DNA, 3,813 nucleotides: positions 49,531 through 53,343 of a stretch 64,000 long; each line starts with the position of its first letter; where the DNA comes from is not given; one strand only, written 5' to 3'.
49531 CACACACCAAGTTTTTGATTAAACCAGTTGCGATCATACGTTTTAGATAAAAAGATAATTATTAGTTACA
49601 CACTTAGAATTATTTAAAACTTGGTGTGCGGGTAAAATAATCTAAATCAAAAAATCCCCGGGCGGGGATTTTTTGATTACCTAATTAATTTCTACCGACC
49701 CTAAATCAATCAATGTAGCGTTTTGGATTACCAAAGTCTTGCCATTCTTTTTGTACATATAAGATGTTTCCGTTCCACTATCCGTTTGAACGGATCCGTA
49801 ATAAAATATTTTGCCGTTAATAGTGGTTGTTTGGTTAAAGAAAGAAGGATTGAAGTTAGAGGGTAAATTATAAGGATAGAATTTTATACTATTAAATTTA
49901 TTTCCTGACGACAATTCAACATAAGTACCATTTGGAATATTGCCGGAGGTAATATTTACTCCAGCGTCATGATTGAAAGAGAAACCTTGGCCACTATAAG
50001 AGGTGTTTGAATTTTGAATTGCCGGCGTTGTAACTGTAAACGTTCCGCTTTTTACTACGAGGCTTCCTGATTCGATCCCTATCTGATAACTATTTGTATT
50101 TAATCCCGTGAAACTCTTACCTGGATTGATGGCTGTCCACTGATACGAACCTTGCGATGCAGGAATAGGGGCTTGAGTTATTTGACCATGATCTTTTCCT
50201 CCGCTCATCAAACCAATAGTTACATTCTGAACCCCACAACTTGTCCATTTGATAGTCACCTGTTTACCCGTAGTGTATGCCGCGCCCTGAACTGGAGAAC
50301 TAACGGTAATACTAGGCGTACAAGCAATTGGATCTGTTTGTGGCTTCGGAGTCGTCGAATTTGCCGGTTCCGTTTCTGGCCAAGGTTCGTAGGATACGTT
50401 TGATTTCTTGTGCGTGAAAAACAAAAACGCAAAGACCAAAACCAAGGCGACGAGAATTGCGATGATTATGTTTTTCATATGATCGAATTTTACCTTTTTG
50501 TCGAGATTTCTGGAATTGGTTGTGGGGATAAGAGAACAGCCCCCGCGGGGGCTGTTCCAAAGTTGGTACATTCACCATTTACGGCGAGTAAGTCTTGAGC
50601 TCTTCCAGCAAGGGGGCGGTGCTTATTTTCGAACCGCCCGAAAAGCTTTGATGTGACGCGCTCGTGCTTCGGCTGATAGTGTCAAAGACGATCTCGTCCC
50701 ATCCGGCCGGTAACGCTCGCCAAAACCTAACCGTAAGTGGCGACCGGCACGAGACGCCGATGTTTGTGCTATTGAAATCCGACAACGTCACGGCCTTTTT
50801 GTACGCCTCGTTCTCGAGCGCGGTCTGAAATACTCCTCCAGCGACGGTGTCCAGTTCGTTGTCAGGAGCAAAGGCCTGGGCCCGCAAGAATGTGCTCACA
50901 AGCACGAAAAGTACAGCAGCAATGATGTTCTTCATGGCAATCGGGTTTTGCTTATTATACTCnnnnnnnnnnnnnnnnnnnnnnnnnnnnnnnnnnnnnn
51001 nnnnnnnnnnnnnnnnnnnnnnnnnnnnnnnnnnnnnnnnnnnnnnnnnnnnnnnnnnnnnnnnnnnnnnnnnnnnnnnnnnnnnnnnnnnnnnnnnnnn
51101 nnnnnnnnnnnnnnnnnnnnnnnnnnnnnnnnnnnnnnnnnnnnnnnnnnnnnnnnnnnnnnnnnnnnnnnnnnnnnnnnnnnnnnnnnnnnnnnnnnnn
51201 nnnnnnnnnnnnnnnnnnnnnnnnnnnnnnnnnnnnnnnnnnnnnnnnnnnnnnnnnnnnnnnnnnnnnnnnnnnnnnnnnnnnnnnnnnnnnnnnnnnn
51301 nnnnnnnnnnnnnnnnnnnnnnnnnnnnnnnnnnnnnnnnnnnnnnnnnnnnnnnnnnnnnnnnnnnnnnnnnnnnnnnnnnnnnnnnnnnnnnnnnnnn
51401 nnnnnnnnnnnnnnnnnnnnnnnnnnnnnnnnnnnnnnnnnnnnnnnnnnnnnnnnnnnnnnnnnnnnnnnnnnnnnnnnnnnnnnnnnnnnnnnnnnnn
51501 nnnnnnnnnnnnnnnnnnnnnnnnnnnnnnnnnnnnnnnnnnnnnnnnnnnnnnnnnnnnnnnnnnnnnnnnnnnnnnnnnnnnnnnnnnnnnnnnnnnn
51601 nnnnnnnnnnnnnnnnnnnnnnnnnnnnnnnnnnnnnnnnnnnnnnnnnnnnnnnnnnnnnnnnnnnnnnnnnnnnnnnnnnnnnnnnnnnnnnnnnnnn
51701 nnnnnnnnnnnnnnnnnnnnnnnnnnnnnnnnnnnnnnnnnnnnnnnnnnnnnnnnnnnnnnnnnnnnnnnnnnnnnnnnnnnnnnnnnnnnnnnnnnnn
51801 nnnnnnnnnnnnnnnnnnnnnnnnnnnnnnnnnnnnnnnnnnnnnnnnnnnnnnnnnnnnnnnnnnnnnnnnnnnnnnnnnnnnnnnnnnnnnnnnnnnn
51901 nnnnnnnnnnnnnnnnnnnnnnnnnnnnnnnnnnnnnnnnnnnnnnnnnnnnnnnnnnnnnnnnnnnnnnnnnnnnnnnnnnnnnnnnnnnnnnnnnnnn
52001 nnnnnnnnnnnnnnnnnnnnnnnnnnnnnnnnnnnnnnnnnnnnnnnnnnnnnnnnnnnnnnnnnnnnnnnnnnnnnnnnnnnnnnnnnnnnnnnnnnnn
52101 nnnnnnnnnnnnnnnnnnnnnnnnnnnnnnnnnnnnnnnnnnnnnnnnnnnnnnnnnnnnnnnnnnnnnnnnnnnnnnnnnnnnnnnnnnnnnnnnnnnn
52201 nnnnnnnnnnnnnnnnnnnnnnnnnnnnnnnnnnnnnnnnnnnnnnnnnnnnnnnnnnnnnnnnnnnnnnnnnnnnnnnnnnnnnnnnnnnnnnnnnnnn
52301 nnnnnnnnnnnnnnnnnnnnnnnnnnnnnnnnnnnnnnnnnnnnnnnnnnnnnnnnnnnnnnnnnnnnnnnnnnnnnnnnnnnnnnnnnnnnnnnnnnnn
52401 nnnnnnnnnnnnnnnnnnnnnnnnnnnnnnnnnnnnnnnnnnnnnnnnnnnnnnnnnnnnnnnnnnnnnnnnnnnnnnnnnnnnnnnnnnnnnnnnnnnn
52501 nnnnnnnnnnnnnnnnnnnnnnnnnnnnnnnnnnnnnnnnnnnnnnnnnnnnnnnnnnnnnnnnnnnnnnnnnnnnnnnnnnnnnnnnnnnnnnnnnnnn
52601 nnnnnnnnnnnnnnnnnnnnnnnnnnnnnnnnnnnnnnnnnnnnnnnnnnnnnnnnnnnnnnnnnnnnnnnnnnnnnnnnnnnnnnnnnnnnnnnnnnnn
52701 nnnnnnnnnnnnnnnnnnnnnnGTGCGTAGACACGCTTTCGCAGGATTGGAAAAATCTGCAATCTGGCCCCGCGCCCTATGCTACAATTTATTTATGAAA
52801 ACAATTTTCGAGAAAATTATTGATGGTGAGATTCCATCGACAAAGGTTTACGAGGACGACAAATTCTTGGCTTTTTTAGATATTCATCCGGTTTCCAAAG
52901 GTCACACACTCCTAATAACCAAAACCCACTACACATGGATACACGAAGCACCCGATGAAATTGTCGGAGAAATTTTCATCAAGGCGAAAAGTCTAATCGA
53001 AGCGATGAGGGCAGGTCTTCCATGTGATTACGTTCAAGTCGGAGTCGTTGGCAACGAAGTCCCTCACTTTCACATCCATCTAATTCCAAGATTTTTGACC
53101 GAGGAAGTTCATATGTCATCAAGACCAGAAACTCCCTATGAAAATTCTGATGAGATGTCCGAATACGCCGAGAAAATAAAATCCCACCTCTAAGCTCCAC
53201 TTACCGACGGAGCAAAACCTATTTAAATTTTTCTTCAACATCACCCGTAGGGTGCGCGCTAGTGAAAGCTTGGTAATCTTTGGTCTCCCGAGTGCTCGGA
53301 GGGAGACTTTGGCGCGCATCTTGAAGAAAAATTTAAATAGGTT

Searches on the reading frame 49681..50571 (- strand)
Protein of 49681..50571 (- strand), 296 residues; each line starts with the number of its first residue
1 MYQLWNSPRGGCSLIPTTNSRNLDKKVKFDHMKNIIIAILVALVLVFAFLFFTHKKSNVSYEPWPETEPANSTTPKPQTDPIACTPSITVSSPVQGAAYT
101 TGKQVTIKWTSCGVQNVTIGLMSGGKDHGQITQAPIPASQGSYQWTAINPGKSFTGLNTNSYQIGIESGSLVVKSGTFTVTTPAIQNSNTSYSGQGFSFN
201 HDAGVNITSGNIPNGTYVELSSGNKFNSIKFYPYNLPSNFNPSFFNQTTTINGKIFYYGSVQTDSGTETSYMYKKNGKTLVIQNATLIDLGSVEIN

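Call 51: search_protein_families(library=pfam, proteins=[window:49681-50571:-], max_evalue=0.01)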
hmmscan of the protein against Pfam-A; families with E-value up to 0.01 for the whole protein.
window:49681-50571:- (296 aa): 1 family
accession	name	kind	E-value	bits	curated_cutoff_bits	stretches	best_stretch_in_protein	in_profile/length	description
PF10342.15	Kre9_KNH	-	1e-05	26.6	24.6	1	92-178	1-92/94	Kre9/KNH-like N-terminal Ig-like domain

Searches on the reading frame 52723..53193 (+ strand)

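Call 51: search_protein_families(library=pfam, proteins=[window:52723-53193:+], max_evalue=0.01)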
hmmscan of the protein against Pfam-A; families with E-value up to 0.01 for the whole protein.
window:52723-53193:+ (156 aa): 3 families
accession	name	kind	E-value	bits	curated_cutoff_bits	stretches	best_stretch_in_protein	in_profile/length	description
PF01230.28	HIT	-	7.5e-22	78.3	21.5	1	35-124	2-96/98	HIT domain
PF11969.13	DcpS_C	-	5.8e-13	49.8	24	1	26-122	1-101/114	Scavenger mRNA decapping enzyme C-term binding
PF04677.20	CwfJ_C_1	-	0.0066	16.7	21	0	50-122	38-108/122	Protein similar to CwfJ C-terminus 1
